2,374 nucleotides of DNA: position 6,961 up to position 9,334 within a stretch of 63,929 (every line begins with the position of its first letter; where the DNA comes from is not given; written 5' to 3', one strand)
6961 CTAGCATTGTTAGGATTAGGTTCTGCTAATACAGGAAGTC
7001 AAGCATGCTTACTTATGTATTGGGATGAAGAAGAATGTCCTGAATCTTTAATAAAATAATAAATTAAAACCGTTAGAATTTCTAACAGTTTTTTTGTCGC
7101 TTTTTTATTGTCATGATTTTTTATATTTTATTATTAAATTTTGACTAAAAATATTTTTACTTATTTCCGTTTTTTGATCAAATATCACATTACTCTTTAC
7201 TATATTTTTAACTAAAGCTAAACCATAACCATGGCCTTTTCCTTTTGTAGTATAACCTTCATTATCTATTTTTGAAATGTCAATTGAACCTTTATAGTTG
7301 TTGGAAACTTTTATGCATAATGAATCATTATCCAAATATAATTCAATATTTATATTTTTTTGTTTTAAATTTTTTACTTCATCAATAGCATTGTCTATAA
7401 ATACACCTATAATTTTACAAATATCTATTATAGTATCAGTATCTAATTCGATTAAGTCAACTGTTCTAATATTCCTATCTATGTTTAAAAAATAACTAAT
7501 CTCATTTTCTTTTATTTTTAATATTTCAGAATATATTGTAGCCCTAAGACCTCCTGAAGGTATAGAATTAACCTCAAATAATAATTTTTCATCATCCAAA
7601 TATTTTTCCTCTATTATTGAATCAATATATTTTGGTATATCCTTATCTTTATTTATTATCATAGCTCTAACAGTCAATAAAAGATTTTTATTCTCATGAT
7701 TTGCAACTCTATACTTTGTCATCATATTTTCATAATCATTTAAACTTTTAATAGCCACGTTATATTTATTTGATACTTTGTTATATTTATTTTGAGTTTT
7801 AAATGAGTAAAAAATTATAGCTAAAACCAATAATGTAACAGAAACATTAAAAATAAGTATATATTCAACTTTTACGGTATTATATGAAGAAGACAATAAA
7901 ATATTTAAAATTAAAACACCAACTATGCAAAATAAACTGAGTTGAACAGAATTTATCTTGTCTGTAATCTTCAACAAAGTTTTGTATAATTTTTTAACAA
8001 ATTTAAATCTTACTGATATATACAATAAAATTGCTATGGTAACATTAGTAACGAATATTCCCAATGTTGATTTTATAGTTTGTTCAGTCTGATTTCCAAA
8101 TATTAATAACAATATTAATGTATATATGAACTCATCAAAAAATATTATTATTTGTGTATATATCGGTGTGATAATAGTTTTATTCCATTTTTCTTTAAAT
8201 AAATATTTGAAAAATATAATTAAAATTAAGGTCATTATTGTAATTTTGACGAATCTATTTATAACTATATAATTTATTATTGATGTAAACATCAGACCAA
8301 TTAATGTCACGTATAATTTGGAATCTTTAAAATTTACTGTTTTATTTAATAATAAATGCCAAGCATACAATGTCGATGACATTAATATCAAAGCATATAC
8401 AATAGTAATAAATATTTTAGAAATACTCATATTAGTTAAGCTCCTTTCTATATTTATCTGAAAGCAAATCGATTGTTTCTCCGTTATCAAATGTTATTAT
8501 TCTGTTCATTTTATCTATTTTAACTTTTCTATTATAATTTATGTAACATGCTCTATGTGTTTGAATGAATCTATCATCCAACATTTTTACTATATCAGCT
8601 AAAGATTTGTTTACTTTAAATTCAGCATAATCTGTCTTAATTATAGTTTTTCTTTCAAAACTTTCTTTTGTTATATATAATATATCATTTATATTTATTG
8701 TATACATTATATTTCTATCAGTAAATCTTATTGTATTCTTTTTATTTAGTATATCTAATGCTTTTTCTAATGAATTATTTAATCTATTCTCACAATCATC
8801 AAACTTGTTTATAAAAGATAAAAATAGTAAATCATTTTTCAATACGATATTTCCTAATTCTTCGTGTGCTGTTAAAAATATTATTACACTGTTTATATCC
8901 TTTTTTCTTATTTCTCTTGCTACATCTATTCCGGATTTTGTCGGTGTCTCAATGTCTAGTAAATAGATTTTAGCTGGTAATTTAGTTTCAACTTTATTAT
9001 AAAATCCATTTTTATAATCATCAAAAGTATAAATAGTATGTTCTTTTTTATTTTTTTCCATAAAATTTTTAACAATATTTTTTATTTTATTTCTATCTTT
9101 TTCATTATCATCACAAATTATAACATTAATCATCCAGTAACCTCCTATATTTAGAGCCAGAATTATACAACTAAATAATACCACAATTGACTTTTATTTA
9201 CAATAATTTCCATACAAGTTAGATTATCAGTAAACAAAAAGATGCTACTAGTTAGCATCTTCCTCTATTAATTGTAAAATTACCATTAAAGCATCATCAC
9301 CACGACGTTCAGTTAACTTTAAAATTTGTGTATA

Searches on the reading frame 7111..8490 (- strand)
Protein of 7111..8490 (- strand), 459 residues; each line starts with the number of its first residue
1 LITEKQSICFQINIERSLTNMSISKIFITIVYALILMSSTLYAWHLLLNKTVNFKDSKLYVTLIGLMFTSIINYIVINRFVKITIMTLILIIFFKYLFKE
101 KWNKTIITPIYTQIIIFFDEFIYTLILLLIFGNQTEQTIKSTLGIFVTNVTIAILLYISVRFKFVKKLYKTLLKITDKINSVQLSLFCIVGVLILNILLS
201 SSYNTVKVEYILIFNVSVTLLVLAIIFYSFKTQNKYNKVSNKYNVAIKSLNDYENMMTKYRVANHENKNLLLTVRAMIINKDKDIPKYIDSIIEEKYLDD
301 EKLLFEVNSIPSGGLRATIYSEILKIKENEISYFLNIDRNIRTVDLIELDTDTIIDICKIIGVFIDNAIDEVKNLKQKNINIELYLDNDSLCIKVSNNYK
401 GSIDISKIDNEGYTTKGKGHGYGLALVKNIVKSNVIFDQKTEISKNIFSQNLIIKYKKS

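Call 88: search_protein_families(library=pfam, proteins=[window:7111-8490:-], max_evalue=0.001)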
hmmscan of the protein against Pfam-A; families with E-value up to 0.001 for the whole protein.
window:7111-8490:- (459 aa): 2 families
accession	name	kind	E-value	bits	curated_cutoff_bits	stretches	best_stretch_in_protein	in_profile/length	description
PF14501.12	HATPase_c_5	-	1.1e-11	45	22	1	354-454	3-101/102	GHKL domain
PF02518.31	HATPase_c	-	2.8e-07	31.4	26.4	1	356-432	5-85/111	Histidine kinase-, DNA gyrase B-, and HSP90-like ATPase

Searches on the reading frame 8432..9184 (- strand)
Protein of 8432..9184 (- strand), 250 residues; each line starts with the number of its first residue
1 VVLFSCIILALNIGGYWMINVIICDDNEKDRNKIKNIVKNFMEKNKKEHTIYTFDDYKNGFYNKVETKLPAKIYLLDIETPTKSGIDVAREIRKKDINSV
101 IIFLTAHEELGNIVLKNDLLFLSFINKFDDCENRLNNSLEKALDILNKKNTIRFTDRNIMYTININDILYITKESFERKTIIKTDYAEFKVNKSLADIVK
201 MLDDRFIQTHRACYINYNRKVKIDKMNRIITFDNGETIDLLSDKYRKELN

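Call 88: search_protein_families(library=pfam, proteins=[window:8432-9184:-], max_evalue=0.001)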
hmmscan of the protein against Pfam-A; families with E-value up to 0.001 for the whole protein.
window:8432-9184:- (250 aa): 2 families
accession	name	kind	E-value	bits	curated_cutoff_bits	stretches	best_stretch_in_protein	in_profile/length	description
PF04397.21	LytTR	-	5.7e-13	49.3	22.6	1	160-249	3-93/98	LytTr DNA-binding domain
PF00072.30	Response_reg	-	4.8e-08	33.6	30.2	1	21-114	1-86/111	Response regulator receiver domain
